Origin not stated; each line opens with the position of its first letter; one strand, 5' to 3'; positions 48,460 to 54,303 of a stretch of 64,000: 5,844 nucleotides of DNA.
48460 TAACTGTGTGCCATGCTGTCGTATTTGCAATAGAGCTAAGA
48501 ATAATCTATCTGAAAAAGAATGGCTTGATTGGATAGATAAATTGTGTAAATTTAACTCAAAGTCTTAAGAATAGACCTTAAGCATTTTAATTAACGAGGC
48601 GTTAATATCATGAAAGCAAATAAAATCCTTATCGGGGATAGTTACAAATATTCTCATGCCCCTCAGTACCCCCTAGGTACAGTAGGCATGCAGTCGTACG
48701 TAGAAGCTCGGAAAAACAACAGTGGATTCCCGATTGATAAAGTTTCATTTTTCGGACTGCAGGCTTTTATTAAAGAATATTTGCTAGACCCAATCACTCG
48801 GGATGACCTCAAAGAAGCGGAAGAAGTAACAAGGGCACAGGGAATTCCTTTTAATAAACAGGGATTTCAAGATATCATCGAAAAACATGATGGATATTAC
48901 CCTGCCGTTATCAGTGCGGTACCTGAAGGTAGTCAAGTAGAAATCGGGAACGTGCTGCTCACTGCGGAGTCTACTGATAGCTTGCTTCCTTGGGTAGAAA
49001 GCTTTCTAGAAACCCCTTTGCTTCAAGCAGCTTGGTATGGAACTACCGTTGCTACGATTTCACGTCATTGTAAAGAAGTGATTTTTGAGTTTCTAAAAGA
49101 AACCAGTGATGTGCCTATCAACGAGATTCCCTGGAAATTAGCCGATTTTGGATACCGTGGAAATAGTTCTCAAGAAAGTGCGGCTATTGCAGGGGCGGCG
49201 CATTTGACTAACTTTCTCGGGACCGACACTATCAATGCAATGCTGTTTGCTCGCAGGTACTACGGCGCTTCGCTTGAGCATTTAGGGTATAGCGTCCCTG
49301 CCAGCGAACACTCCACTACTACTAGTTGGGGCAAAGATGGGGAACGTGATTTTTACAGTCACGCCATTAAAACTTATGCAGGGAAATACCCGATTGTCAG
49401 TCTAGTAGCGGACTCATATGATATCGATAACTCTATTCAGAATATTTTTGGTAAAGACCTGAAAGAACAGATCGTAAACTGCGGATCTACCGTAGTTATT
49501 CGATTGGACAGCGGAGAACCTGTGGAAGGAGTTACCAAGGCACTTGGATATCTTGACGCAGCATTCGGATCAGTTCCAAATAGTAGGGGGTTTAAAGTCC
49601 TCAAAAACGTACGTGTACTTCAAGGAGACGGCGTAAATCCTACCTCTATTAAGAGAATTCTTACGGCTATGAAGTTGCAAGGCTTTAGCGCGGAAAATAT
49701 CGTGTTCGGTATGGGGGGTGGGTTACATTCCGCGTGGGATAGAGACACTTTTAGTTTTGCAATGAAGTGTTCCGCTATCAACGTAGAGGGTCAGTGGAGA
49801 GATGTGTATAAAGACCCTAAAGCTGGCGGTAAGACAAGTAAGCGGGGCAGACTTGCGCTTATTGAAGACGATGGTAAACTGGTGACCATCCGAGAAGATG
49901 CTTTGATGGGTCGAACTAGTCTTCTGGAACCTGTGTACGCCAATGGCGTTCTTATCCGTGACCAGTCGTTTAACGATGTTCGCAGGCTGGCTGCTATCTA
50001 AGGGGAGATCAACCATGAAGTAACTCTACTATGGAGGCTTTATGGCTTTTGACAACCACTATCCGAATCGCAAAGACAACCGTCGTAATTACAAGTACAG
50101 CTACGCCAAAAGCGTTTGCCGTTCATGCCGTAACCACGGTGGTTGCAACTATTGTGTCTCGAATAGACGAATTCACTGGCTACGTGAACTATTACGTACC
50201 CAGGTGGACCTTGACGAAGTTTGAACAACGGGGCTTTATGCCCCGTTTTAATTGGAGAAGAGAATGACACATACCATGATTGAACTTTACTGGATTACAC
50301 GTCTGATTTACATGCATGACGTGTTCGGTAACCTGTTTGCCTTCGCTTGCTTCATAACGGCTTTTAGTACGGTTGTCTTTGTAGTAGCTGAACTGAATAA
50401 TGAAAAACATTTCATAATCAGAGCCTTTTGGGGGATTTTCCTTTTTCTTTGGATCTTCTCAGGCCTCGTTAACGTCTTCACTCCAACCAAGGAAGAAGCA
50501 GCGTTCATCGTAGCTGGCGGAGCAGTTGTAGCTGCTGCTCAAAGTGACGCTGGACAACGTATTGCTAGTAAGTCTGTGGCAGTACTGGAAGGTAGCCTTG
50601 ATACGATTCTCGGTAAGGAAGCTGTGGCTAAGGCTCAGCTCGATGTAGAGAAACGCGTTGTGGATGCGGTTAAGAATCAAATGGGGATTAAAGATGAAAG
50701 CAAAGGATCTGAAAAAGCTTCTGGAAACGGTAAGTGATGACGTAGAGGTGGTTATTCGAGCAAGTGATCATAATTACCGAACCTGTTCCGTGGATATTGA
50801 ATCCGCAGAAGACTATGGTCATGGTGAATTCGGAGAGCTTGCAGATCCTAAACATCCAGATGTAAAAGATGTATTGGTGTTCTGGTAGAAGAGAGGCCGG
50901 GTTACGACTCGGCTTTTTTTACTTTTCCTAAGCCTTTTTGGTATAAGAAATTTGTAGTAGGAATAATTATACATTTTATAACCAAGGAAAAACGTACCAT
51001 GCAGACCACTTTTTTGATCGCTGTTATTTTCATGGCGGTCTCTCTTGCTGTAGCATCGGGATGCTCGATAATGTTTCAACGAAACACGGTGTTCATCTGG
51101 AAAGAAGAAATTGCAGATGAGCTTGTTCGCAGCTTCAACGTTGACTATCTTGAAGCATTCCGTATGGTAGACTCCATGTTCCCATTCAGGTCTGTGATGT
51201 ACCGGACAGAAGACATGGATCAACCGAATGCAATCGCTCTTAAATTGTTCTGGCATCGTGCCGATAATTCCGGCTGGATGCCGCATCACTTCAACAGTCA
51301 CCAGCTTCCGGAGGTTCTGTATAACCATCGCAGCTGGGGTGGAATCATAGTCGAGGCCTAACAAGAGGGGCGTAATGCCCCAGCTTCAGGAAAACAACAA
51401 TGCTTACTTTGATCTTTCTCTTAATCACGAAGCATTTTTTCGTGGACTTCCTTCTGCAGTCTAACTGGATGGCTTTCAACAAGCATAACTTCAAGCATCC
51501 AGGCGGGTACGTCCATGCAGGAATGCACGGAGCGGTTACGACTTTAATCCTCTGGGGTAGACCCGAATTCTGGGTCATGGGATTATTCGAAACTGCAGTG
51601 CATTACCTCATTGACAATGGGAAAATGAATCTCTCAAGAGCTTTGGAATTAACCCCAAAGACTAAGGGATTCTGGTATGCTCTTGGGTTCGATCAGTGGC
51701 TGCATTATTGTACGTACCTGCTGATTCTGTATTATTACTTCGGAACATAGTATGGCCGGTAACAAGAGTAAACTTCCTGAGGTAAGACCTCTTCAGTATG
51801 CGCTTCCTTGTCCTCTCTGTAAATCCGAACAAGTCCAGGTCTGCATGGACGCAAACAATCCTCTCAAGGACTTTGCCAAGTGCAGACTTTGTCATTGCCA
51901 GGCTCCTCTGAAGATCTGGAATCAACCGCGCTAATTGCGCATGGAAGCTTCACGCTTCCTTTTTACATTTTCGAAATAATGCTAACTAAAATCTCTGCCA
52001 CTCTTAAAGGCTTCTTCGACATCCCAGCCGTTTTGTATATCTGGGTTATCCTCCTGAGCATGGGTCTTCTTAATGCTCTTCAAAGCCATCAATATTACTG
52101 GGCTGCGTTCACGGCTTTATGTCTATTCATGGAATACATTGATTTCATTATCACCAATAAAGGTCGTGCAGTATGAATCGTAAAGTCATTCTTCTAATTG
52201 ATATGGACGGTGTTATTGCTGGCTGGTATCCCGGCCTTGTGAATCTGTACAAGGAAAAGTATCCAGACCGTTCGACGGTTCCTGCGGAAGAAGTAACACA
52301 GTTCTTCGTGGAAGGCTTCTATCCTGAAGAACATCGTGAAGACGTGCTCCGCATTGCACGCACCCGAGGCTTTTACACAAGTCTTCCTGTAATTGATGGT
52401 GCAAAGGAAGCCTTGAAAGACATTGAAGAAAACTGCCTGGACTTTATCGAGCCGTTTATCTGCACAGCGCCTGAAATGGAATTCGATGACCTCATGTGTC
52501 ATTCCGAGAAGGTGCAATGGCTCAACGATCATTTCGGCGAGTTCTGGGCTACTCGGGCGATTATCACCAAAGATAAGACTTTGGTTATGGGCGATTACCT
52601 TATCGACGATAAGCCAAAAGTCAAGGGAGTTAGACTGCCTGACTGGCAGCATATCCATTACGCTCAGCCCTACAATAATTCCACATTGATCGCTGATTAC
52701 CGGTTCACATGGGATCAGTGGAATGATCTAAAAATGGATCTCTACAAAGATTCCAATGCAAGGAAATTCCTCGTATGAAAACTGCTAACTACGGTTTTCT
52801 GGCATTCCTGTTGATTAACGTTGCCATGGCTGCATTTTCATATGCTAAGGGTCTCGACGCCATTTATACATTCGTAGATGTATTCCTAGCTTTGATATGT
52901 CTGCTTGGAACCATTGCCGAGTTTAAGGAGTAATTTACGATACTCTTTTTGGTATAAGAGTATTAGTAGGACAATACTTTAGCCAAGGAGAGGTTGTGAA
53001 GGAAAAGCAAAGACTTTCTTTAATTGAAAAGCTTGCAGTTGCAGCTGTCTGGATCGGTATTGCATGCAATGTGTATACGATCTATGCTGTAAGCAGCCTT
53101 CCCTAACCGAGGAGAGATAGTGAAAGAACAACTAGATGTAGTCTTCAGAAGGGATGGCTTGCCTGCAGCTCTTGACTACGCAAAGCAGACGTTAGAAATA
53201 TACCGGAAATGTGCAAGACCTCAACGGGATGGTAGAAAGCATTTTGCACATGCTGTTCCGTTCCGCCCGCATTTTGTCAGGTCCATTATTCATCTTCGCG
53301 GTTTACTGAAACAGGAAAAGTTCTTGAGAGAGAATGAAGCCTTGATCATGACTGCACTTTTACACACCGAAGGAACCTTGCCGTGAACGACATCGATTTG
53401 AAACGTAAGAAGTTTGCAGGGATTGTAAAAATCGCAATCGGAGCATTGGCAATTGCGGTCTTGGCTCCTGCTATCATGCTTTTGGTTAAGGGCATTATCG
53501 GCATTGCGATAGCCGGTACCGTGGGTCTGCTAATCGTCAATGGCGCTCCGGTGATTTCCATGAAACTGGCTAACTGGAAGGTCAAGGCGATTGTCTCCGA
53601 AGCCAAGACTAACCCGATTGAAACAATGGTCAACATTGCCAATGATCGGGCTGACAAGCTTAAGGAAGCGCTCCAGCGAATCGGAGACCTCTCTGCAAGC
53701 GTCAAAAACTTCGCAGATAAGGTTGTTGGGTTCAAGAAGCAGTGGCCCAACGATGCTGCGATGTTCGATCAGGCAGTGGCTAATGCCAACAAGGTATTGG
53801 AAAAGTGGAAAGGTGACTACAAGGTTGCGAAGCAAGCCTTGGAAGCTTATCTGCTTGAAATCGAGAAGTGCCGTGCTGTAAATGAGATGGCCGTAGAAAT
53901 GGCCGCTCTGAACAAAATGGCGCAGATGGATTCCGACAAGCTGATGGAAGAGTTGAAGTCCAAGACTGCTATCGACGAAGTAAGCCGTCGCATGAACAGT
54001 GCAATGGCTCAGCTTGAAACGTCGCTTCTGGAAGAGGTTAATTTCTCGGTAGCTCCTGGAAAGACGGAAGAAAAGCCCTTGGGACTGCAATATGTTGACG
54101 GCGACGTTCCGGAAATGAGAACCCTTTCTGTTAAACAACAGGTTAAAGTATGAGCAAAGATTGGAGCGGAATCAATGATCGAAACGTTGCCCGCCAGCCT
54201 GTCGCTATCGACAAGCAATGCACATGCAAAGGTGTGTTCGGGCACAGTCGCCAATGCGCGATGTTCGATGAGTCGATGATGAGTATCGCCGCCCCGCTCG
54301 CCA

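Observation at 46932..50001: NAD+ salvage pair NadV-NatV, split by an HNH endonuclease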

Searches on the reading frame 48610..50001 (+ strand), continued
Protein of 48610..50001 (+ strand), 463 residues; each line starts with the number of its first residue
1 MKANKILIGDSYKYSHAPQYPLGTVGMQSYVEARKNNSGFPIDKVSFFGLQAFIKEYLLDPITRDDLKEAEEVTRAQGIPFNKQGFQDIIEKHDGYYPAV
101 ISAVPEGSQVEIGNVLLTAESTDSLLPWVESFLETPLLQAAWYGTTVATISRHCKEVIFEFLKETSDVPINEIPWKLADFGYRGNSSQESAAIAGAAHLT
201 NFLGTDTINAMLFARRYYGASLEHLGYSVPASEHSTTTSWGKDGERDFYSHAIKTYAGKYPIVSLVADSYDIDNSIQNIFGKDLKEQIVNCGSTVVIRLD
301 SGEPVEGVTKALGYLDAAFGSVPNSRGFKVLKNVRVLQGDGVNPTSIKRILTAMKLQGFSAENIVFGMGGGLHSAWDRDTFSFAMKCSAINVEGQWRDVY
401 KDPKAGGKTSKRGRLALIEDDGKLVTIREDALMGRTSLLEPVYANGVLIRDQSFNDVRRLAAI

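Call 71: search_solved_structures(query=window:48610-50001:+, max_evalue=1e-90, show_alignments=3)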
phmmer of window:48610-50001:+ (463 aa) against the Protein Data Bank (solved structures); distinct sequences matched with E-value up to 1e-90: 29.
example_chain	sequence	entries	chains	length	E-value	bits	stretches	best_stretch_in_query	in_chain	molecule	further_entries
7yqo_A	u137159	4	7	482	1.7e-125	422.7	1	4-459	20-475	Pre-B cell enhancing factor related protein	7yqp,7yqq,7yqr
8igz_A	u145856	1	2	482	5.9e-124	417.7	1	4-459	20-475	Pre-B cell enhancing factor related protein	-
2gvl_A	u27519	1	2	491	1e-101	344.4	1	4-461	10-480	Nicotinamide phosphoribosyltransferase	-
2h3d_A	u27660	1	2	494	1e-101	344.4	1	4-461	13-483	Nicotinamide phosphoribosyltransferase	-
7q8t_A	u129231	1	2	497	1e-101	344.3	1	4-461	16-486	Nicotinamide phosphoribosyltransferase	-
4o1c_A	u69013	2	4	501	1.8e-101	343.6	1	4-461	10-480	Nicotinamide phosphoribosyltransferase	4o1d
3dgr_A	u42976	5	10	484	2.2e-101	343.3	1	4-461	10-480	Nicotinamide phosphoribosyltransferase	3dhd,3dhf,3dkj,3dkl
2h3b_A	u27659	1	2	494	2.3e-101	343.2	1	4-461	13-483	Nicotinamide phosphoribosyltransferase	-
2gvg_A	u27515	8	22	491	2.3e-101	343.2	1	4-461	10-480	Nicotinamide phosphoribosyltransferase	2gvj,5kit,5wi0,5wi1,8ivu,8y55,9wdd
7ppe_A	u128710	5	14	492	2.3e-101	343.2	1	4-461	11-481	Nicotinamide phosphoribosyltransferase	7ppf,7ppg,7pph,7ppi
5lx3_A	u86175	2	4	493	2.4e-101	343.2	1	4-461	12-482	Nicotinamide phosphoribosyltransferase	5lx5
5nsd_A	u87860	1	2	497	2.4e-101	343.1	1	4-461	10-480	Nicotinamide phosphoribosyltransferase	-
7enq_A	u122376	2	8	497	2.4e-101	343.1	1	4-461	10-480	Nicotinamide phosphoribosyltransferase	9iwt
5upe_A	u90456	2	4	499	2.5e-101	343.1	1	4-461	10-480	Nicotinamide phosphoribosyltransferase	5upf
2e5b_A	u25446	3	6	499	2.5e-101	343.1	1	4-461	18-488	Nicotinamide phosphoribosyltransferase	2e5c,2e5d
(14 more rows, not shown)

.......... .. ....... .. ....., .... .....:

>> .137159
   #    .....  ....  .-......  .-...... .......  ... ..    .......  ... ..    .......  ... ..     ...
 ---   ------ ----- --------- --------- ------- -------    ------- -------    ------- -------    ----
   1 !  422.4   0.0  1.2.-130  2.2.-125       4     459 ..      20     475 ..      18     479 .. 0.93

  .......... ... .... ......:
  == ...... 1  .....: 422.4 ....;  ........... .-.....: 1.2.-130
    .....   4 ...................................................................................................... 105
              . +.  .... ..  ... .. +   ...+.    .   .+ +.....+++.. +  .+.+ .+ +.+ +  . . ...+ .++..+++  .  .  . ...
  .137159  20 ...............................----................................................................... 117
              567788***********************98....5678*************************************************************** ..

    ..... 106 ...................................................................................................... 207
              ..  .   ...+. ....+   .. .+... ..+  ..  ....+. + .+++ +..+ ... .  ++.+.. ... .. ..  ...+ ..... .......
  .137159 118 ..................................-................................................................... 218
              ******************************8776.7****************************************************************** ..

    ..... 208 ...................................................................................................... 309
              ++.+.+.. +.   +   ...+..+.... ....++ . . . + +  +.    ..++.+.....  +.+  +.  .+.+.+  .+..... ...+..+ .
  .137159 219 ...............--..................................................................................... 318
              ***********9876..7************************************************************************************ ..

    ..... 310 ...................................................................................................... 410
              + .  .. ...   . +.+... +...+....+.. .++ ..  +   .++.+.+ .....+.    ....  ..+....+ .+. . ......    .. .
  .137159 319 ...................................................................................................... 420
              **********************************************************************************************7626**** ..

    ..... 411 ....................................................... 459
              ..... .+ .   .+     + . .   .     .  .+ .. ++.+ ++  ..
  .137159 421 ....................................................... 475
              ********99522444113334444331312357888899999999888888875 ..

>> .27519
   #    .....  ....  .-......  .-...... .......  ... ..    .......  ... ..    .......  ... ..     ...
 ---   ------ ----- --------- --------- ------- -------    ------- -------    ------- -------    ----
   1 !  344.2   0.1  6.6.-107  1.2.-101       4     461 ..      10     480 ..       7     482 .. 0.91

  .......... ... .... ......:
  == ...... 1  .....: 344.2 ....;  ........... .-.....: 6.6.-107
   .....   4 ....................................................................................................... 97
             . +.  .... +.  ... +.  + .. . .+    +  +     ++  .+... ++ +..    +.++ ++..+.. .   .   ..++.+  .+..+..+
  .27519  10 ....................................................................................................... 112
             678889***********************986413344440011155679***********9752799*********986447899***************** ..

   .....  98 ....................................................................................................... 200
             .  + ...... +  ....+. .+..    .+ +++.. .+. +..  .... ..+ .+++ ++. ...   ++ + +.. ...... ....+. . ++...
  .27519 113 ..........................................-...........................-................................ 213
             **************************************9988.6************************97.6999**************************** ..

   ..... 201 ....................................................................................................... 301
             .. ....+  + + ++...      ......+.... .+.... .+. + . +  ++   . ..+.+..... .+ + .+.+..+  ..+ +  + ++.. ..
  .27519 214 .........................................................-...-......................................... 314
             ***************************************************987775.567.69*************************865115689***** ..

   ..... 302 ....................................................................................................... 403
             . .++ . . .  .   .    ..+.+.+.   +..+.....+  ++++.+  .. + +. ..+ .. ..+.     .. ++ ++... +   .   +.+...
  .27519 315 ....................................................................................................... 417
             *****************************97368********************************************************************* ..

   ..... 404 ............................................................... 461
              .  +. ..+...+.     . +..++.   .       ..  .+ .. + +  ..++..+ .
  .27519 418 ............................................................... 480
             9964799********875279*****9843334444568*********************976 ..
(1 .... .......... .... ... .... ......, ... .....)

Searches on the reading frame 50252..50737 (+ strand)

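Call 3: search_protein_families(library=pfam, proteins=[window:50252-50737:+], max_evalue=0.01)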
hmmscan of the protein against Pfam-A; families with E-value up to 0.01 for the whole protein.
window:50252-50737:+ (161 aa): 0 families

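Call 4: search_protein_families(library=phrogs, proteins=[window:50252-50737:+], max_evalue=0.001)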
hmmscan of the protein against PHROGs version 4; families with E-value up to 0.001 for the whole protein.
window:50252-50737:+ (161 aa): 1 family
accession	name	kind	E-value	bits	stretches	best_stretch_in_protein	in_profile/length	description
phrog_3878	-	unknown function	6e-12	46.8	1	13-126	8-124/129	-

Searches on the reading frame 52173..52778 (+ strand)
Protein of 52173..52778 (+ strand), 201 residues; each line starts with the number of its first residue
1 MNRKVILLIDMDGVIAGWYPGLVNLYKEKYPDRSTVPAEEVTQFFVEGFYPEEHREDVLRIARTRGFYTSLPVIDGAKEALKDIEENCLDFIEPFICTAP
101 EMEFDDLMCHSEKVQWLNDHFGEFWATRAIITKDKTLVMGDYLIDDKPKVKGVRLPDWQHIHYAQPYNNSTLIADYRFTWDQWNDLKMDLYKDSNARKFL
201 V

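Call 3: search_protein_families(library=pfam, proteins=[window:52173-52778:+], max_evalue=0.01)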
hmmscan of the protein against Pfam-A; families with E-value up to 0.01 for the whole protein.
window:52173-52778:+ (201 aa): 1 family
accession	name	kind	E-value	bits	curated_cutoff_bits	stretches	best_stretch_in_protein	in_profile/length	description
PF06941.18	NT5C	-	1.6e-22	80.7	24.8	1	5-172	2-159/180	5' nucleotidase, deoxy (Pyrimidine), cytosolic type C protein (NT5C)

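Call 4: search_protein_families(library=phrogs, proteins=[window:52173-52778:+], max_evalue=0.001)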
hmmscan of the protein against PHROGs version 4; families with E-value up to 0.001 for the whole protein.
window:52173-52778:+ (201 aa): 2 families
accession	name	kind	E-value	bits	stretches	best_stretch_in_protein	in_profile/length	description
phrog_420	-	unknown function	9.3e-19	69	1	2-195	11-207/267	unknown function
phrog_2643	-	moron, auxiliary metabolic gene and host takeover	1.2e-09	39.1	1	1-148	3-140/182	5'-3' deoxyribonucleotidase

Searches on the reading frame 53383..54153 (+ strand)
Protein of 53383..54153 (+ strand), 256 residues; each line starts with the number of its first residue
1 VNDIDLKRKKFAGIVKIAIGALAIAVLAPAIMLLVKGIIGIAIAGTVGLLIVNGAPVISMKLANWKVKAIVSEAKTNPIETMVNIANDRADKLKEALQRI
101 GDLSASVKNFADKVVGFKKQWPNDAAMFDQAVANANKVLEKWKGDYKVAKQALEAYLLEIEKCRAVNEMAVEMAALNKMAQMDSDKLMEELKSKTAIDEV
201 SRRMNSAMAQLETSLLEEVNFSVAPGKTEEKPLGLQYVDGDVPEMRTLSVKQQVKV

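Call 58: search_protein_families(library=phrogs, proteins=[window:53383-54153:+], max_evalue=0.00001)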
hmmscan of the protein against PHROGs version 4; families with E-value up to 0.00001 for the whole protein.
window:53383-54153:+ (256 aa): 1 family
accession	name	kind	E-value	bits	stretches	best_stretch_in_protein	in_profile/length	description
phrog_27316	-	unknown function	3.5e-41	142.2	1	8-218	16-224/263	-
